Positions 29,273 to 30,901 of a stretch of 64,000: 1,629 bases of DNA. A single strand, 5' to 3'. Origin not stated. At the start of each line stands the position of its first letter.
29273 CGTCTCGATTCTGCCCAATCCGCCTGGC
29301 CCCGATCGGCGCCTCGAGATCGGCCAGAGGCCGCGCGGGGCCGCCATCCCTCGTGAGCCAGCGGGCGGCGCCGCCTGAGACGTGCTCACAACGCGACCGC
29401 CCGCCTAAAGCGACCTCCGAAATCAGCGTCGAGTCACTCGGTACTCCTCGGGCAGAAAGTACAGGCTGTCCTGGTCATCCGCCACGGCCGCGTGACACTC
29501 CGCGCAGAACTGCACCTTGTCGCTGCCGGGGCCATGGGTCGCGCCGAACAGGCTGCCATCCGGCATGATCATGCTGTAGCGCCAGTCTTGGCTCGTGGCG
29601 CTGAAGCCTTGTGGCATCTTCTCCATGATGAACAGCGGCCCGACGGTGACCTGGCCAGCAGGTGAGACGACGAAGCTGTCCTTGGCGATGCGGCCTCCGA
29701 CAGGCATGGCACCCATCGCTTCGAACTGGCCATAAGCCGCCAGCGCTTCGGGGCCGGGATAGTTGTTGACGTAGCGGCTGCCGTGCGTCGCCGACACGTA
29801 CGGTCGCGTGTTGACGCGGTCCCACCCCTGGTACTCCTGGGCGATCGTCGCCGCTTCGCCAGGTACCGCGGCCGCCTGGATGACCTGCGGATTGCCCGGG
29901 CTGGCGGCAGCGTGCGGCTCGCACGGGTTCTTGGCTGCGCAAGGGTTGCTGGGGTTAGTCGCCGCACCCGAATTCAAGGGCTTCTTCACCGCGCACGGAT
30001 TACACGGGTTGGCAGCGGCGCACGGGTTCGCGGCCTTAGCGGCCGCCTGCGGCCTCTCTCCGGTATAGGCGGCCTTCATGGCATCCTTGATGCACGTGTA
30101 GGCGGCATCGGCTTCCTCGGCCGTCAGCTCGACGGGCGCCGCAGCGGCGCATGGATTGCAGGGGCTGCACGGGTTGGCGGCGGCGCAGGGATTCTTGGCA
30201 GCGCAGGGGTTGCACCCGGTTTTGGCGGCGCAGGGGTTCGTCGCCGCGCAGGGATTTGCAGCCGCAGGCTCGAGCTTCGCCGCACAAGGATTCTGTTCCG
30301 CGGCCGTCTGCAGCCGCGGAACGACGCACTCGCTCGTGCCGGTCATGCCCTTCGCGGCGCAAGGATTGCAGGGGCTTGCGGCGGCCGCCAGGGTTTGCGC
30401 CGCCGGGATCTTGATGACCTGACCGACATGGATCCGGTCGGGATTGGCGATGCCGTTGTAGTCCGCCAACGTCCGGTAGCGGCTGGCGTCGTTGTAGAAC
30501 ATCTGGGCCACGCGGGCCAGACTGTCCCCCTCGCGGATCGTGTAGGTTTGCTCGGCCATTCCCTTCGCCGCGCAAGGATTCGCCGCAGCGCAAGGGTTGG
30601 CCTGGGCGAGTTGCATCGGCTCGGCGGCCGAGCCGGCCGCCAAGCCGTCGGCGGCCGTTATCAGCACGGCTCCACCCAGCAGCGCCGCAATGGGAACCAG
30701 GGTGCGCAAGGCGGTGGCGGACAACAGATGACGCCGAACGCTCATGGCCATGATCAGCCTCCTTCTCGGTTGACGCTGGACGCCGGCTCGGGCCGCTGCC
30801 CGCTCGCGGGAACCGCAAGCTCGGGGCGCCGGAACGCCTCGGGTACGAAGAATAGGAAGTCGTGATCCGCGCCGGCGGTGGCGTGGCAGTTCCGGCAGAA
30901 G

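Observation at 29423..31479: Two-gene P460-like operon; one member is a LysM fusion with 17 [N/S]PC cysteine repeats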

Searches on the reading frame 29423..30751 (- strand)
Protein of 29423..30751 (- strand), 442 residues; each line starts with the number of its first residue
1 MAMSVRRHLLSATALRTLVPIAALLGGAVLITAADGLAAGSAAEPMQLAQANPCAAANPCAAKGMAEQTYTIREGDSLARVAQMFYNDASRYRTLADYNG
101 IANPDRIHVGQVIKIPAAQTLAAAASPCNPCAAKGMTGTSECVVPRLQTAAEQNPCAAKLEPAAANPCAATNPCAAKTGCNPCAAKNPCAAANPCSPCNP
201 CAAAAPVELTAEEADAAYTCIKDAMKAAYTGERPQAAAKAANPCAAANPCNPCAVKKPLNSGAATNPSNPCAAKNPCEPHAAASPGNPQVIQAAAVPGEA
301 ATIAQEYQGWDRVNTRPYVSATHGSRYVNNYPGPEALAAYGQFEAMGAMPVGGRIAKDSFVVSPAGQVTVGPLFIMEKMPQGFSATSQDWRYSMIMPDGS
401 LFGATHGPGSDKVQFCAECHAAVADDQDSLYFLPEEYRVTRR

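Call 3: search_protein_families(library=pfam, proteins=[window:29423-30751:-], max_evalue=1)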
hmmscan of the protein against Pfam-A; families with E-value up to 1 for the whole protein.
window:29423-30751:- (442 aa): 4 families
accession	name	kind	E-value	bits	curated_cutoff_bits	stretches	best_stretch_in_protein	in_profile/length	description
PF01476.26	LysM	-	1.3e-10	41.5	20.9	1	70-116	1-43/43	LysM domain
PF16694.10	Cytochrome_P460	-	3.8e-05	24.5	27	1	306-430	3-123/125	Cytochrome P460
PF23457.1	LysM2_NFP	-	5.3e-05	23.7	36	1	67-116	5-54/56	NFP LysM2 domain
PF23473.1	LysM3_LYK4_5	-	0.17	12.4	29.3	1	69-91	4-26/48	LYK4/5 LysM3 domain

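Call 4: search_protein_families(library=ncbifam, proteins=[window:29423-30751:-], max_evalue=1)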
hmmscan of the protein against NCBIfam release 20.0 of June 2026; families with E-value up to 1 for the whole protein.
window:29423-30751:- (442 aa): 9 families
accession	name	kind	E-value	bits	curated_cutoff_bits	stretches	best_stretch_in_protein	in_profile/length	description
NF008399.0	PRK11198.1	equivalog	5.5e-09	36.6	134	1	63-118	91-148/149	peptidoglycan-binding protein LysM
NF040883.1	amid_act_ActS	equivalog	1.1e-07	31.3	375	1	54-127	20-90/242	amidase activator ActS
NF008123.1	PRK10871.1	equivalog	8.4e-06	25.4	311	1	67-137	104-169/365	murein hydrolase activator NlpD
NF052398.1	Agg_Promo_Fact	equivalog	0.00011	22.4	170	1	63-134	24-91/202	aggregation-promoting factor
NF008050.0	PRK10783.1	equivalog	0.0044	15.4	508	1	63-126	339-398/457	murein transglycosylase D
NF047755.1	LIC_10271_M23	exception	0.0087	15.8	180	1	62-123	19-77/207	LIC_10271 family cell wall hydrolase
NF004974.0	PRK06347.1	equivalog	0.0091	15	701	1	58-125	396-459/592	1,4-beta-N-acetylmuramoylhydrolase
NF010723.1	PRK14125.1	equivalog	0.011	15.7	60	1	68-117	33-86/87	cell division suppressor protein YneA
TIGR02899.1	spore_safA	subfamily_domain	0.14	12.1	67.85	1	74-117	3-44/44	SafA/ExsA family spore coat assembly protein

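Call 7: find_homologous_proteins(query=window:29426-30751:-, max_evalue=0.001)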
Query window:29426-30751:- (442 aa): 676 proteins with E <= 0.001 among 8000 candidates; the best 120 are listed.
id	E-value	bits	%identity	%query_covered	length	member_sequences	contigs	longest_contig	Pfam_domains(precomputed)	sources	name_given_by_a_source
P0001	4.3e-160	551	57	99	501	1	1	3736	PF16694.11,PF01476.27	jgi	jgi:LysM repeat protein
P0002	1.1e-159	550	61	53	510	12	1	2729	PF01476.27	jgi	jgi:LysM repeat protein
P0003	1.6e-159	550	57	100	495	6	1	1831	PF16694.11,PF01476.27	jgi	jgi:LysM repeat protein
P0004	1.3e-158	547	61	100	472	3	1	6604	PF16694.11,PF01476.27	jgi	jgi:LysM repeat protein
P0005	2.2e-158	546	58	100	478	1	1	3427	PF16694.11,PF01476.27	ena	-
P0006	6.5e-158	544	59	97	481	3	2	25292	PF01476.27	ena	-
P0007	4.7e-157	541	59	91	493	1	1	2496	PF01476.27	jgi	jgi:LysM repeat protein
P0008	1.8e-155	536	49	23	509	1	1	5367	-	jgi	jgi:LysM repeat protein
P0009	3.2e-155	535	57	100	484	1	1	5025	PF16694.11,PF01476.27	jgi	jgi:LysM repeat protein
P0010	1.2e-154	533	59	99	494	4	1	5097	PF16694.11,PF01476.27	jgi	jgi:LysM repeat protein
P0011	1.3e-154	533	58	99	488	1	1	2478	PF16694.11,PF01476.27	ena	-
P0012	2.4e-154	532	60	99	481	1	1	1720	PF16694.11,PF01476.27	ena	-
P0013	2.7e-154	532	59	99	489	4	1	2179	PF16694.11,PF01476.27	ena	-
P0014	7.3e-153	528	58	99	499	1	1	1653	PF16694.11,PF01476.27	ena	-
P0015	2.3e-150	519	55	99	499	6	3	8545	PF16694.11,PF01476.27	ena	-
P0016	3.3e-149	516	56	100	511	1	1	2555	PF16694.11,PF01476.27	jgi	-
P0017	2.3e-145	503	57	100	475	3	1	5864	PF16694.11,PF01476.27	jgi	jgi:hypothetical protein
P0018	1.0e-143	497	56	99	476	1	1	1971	PF16694.11,PF01476.27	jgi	jgi:hypothetical protein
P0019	1.9e-143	497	59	100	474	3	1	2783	PF16694.11,PF01476.27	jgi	jgi:LysM repeat protein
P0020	7.9e-141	488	60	83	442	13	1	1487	PF16694.11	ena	-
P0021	1.3e-140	487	56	81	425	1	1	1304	PF16694.11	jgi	jgi:hypothetical protein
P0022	8.6e-140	485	74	40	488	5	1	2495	PF01476.27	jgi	jgi:LysM repeat protein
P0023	2.5e-138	480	52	97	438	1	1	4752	PF16694.11,PF01476.27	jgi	jgi:LysM repeat protein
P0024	1.4e-136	474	59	95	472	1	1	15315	PF16694.11,PF01476.27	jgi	-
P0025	8.7e-136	471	61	72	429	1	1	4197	PF16694.11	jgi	jgi:hypothetical protein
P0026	1.0e-133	465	54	99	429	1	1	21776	PF16694.11,PF01476.27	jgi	jgi:LysM repeat protein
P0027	2.3e-127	444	53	100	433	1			PF16694.11,PF01476.27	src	-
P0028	1.7e-114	401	49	90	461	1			PF01476.27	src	-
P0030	8.0e-106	373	61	67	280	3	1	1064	PF16694.11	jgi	jgi:hypothetical protein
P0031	3.3e-100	354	62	53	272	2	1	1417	PF16694.11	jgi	jgi:hypothetical protein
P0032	1.4e-99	352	67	49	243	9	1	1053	PF16694.11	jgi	jgi:hypothetical protein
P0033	7.7e-89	317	63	63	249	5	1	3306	PF16694.11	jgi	jgi:hypothetical protein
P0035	1.1e-77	280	36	72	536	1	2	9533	PF16694.11,PF01471.24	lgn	-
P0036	4.8e-77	278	41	98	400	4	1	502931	PF16694.11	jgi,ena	jgi:hypothetical protein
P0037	5.0e-76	274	45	69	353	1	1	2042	PF16694.11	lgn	-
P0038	1.1e-75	273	48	69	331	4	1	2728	PF16694.11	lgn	-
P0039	3.6e-75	272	46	72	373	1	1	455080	PF16694.11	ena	-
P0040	4.6e-75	271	49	72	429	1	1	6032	PF16694.11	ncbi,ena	-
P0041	3.3e-74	269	50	67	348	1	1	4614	PF16694.11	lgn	-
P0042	1.5e-73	266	50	61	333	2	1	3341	PF16694.11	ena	-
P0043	1.5e-73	266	48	67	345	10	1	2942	PF16694.11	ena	-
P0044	2.9e-73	265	48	72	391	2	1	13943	PF16694.11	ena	-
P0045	4.3e-73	265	46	62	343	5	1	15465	PF16694.11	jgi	-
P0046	5.8e-73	264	42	98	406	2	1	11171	PF16694.11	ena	-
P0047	3.2e-72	262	44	74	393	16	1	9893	PF16694.11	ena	-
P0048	7.0e-72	261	48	75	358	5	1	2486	PF16694.11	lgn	-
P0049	2.5e-71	259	51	65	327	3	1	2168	PF16694.11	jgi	-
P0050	7.2e-71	258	51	64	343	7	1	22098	PF16694.11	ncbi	-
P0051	1.7e-70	256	46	67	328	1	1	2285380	PF16694.11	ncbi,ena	-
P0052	2.1e-70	256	48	71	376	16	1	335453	PF16694.11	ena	-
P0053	2.1e-70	256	50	71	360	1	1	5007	PF16694.11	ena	-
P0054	3.3e-70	255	49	72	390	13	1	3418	PF16694.11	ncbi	-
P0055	4.4e-70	255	45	71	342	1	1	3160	PF16694.11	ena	-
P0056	4.6e-70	255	46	75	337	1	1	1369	PF16694.11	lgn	-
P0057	6.0e-70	254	48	66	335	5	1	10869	PF16694.11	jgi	-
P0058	8.8e-70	254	44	69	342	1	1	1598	PF16694.11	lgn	-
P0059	9.7e-70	254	44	67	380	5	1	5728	PF16694.11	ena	-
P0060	1.7e-69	253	49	64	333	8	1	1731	PF16694.11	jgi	-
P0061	1.9e-69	253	45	75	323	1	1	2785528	PF16694.11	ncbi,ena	-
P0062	2.5e-69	252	46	71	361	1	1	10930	PF16694.11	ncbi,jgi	-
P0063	3.2e-69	252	45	62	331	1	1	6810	PF16694.11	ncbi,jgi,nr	ncbi:MAG: cytochrome P460 family protein [Rhodospirillales bacterium]|nr:cytochrome P460 family prot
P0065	5.3e-69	251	47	73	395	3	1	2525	PF16694.11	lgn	-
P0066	6.1e-69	251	46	71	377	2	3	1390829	PF16694.11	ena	-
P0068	1.4e-68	250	45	72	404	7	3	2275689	PF16694.11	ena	-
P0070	2.6e-68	249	45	72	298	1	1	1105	PF16694.11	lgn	-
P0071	2.6e-68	249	44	71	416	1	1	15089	PF16694.11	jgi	-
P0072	2.6e-68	249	43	67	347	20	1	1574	PF16694.11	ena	-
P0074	4.0e-68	248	46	64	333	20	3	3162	PF16694.11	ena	-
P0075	4.7e-68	248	51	61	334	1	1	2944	PF16694.11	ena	-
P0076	6.6e-68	248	50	66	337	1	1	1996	PF16694.11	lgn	-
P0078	7.1e-68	248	42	76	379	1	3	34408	PF16694.11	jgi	jgi:hypothetical protein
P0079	8.0e-68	247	47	67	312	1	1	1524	PF16694.11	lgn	-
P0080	8.3e-68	247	45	70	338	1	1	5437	PF16694.11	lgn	-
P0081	9.3e-68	247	52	62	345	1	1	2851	PF16694.11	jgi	-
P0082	9.5e-68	247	47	67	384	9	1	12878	PF16694.11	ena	-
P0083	1.5e-67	247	51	67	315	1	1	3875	PF16694.11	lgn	-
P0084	2.1e-67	246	45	74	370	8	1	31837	PF16694.11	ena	-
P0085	2.5e-67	246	46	64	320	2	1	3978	PF16694.11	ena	-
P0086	2.5e-67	246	48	62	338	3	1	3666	PF16694.11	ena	-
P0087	2.5e-67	246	40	99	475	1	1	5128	PF16694.11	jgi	-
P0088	2.7e-67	246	48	70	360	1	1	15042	PF16694.11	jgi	jgi:hypothetical protein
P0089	3.6e-67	245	43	73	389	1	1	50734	PF16694.11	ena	-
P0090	4.0e-67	245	45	63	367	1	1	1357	PF16694.11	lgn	-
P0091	4.0e-67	245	45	70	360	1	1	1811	PF16694.11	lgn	-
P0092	4.2e-67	245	44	71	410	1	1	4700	PF16694.11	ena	-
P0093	5.8e-67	245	50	63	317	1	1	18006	PF16694.11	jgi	-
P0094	6.3e-67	245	44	71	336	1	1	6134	PF16694.11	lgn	-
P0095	7.2e-67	244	50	67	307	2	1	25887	PF16694.11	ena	-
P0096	7.7e-67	244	44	63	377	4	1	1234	PF16694.11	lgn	-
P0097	1.2e-66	244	42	99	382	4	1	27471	PF16694.11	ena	-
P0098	1.6e-66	243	51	65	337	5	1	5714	PF16694.11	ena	-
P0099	1.6e-66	243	46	66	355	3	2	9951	PF16694.11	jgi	jgi:hypothetical protein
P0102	3.8e-66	242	46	62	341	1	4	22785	PF16694.11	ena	-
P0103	4.4e-66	242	44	76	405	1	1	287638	PF16694.11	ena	-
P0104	6.4e-66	241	50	64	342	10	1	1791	PF16694.11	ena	-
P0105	7.0e-66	241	45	74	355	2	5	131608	PF16694.11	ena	-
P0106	1.0e-65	241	42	74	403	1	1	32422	PF16694.11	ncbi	-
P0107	1.1e-65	240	47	61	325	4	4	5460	PF16694.11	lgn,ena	-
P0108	1.2e-65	240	37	27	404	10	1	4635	PF16694.11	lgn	-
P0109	1.3e-65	240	49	72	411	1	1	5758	PF16694.11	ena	-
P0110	1.3e-65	240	45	72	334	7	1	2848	PF16694.11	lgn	-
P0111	1.4e-65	240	39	98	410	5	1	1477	PF16694.11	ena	-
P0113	1.6e-65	240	46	61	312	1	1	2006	PF16694.11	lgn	-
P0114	1.9e-65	240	46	74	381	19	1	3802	PF16694.11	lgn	-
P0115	2.4e-65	239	42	58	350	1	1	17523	PF16694.11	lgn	-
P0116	2.4e-65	239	48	71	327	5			PF01476.27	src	-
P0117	2.7e-65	239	45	71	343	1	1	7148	PF16694.11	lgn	-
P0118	2.7e-65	239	39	74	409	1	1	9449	PF16694.11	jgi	jgi:hypothetical protein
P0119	3.1e-65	239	52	62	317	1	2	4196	PF16694.11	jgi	-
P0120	3.6e-65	239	45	65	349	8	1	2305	PF16694.11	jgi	jgi:hypothetical protein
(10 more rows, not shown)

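Call 19: find_encoding_contigs(protein=P0006, flank=8000, max_places=3)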
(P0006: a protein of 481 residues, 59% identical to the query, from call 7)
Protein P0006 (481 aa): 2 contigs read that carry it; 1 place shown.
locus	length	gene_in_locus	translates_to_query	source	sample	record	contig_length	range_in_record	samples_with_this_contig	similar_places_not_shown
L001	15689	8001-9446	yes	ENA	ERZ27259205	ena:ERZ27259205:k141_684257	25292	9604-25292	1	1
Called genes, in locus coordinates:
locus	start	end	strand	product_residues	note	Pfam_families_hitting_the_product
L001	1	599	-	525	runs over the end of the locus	PF00501:AMP-binding, PF13193:AMP-binding_C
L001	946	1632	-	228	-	PF18743:AHJR-like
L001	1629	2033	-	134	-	PF05866:RusA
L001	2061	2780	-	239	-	PF03737:RraA-like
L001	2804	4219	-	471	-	PF01425:Amidase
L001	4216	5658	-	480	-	PF01547:SBP_bac_1, PF13416:SBP_bac_8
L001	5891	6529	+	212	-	PF01914:MarC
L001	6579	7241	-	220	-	PF06532:NrsF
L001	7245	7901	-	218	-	PF04542:Sigma70_r2, PF08281:Sigma70_r4_2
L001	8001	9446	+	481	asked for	PF01476:LysM (weak)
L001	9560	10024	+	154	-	PF00127:Copper-bind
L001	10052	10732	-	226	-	-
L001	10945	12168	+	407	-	PF02746:MR_MLE_N, PF13378:MR_MLE_C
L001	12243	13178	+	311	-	PF16819:DUF5074 (weak), PF02239:Cytochrom_D1 (faint)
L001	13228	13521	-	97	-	PF01381:HTH_3 (weak)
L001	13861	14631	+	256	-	PF06750:A24_N_bact, PF01478:Peptidase_A24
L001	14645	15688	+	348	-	?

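Call 20: find_encoding_contigs(protein=P0051, flank=8000, max_places=2)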
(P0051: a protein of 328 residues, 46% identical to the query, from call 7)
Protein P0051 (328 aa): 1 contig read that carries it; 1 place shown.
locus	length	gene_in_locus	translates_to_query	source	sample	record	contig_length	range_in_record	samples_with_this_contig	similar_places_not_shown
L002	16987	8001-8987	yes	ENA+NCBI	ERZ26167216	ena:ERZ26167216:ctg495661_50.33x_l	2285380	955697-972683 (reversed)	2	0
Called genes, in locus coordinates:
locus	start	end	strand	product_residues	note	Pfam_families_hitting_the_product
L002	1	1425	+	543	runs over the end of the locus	PF00501:AMP-binding, PF13193:AMP-binding_C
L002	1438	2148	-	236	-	PF07224:Chlorophyllase (weak), PF01738:DLH, PF00326:Peptidase_S9 (faint)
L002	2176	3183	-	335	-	PF14226:DIOX_N, PF03171:2OG-FeII_Oxy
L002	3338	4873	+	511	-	PF00501:AMP-binding, PF13193:AMP-binding_C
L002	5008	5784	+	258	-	PF00561:Abhydrolase_1, PF12146:Hydrolase_4 (faint), PF12697:Abhydrolase_6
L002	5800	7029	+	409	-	PF00296:Bac_luciferase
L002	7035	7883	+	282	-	PF12697:Abhydrolase_6, PF00561:Abhydrolase_1, PF12146:Hydrolase_4 (faint)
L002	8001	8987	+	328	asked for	PF16694:Cytochrome_P460 (weak)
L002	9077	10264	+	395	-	PF02771:Acyl-CoA_dh_N, PF02770:Acyl-CoA_dh_M, PF00441:Acyl-CoA_dh_1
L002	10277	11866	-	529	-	PF01019:G_glu_transpept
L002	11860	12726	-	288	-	PF00753:Lactamase_B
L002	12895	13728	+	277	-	PF02668:TauD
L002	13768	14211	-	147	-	PF20587:DUF6789 (weak)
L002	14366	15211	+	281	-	PF00106:adh_short, PF08659:KR (faint), PF01370:Epimerase (faint), PF13561:adh_short_C2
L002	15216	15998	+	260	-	PF00459:Inositol_P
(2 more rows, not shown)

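Call 22: find_encoding_contigs(protein=P0061, flank=6000, max_places=2)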
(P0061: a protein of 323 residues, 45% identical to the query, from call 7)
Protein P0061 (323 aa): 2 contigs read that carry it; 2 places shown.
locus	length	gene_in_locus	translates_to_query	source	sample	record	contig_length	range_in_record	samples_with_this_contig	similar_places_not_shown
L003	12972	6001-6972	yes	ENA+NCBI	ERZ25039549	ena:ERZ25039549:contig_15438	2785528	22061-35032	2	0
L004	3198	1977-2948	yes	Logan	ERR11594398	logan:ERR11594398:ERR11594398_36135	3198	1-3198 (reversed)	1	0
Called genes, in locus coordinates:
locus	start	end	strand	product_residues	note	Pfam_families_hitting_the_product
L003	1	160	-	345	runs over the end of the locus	PF03050:DDE_Tnp_IS66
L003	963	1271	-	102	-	PF21347:DUF3108_like (weak)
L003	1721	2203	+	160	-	-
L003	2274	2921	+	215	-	PF00775:Dioxygenase_C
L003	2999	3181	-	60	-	-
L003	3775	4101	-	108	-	-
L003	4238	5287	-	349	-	PF01370:Epimerase, PF04321:RmlD_sub_bind, PF16363:GDP_Man_Dehyd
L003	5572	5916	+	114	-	-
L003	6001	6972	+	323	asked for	PF16694:Cytochrome_P460 (weak)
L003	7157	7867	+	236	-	PF22308:DUF6969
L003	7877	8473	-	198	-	PF21176:RecR_HhH, PF02132:RecR_ZnF (weak), PF01751:Toprim (weak), PF13662:Toprim_4, PF21175:RecR_C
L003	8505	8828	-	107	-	PF02575:YbaB_DNA_bd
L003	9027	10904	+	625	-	PF12551:PHBC_N, PF07167:PhaC_N, PF00561:Abhydrolase_1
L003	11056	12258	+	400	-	PF00565:SNase (faint)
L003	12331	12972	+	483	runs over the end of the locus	PF02386:TrkH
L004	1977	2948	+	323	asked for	PF16694:Cytochrome_P460 (weak)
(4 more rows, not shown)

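Call 23: find_encoding_contigs(protein=P0036, flank=6000, max_places=2)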
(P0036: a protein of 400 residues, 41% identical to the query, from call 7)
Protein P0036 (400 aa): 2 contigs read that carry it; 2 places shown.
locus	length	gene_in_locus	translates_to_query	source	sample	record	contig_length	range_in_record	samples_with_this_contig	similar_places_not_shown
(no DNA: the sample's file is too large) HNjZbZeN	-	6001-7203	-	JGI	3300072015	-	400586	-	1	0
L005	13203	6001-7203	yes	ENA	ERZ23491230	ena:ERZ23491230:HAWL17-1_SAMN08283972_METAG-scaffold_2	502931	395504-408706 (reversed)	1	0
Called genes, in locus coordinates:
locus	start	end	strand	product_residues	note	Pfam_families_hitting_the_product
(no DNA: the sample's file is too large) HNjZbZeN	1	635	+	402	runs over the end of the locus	PF00108:Thiolase_N, PF02803:Thiolase_C, PF22691:Thiolase_C_1 (faint)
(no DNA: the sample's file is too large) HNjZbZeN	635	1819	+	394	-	PF02771:Acyl-CoA_dh_N, PF02770:Acyl-CoA_dh_M, PF00441:Acyl-CoA_dh_1, PF08028:Acyl-CoA_dh_2 (weak)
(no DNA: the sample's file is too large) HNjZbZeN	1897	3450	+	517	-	PF01039:Carboxyl_trans, PF03255:ACCA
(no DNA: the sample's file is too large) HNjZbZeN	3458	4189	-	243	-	PF08901:DUF1847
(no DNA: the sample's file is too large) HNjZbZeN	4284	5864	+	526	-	PF00884:Sulfatase, PF01663:Phosphodiest (weak), PF16347:SGSH_C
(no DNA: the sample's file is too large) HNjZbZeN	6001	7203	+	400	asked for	PF16694:Cytochrome_P460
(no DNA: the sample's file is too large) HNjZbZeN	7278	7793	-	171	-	PF01323:DSBA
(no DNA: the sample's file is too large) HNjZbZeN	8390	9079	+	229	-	PF13371:TPR_9 (faint), PF00515:TPR_1 (faint), PF07719:TPR_2 (faint), PF13181:TPR_8 (faint), PF13428:TPR_14 (faint), PF13432:TPR_16 (faint), PF13414:TPR_11 (faint), PF13431:TPR_17 (faint)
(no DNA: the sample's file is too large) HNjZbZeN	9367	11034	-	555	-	-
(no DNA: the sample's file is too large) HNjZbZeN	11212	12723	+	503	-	PF02310:B12-binding, PF04055:Radical_SAM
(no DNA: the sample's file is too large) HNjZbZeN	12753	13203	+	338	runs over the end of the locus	PF00296:Bac_luciferase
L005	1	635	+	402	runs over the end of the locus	PF00108:Thiolase_N, PF02803:Thiolase_C, PF22691:Thiolase_C_1 (faint)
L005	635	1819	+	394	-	PF02771:Acyl-CoA_dh_N, PF02770:Acyl-CoA_dh_M, PF00441:Acyl-CoA_dh_1, PF08028:Acyl-CoA_dh_2 (weak)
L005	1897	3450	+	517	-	PF01039:Carboxyl_trans, PF03255:ACCA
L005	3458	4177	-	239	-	PF08901:DUF1847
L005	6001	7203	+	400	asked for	PF16694:Cytochrome_P460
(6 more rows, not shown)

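Call 40: predict_structure(alignment_id=A2)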
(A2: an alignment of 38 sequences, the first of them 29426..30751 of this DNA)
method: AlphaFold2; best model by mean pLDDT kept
length: 442 residues; sequences in the alignment: 38
mean_pLDDT: 67.6   pTM: 0.56
mean pLDDT of the five models: 67.6, 66.0, 64.8, 63.8, 62.4
residues with pLDDT >= 90: 153; 70-90: 78; 50-70: 36; < 50: 175
segments of 3 or more residues with pLDDT < 50: 1-63, 123-137, 163-184, 186-199, 237-295
pLDDT, mean of each block of 10 residues (from residue 1): 39 39 39 32 32 33 67 97 95 93 93 88 43 48 92 74 44 43 45 46 72 95 92 60 39 38 39 35 35 57 94 93 91 92 83 95 93 94 85 93 91 85 61 80 51
secondary structure, 60 per line:
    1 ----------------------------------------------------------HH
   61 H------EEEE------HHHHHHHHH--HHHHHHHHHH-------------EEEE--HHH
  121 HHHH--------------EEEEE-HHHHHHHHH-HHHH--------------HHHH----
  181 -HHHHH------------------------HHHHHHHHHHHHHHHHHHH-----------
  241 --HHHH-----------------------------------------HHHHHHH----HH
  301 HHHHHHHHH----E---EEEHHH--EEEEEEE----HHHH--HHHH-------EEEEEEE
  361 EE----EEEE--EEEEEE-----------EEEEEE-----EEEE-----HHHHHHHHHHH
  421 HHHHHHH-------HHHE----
elements in order: E68-71 H78-86 H89-98 E112-115 H118-124 E139-143 H145-153 H155-158 H173-176 H182-186 H211-229 H243-246 H288-294 H299-309 E318-320 E326-332 H337-340 H343-346 E354-362 E367-370 E373-378 E390-395 E401-404 H410-427
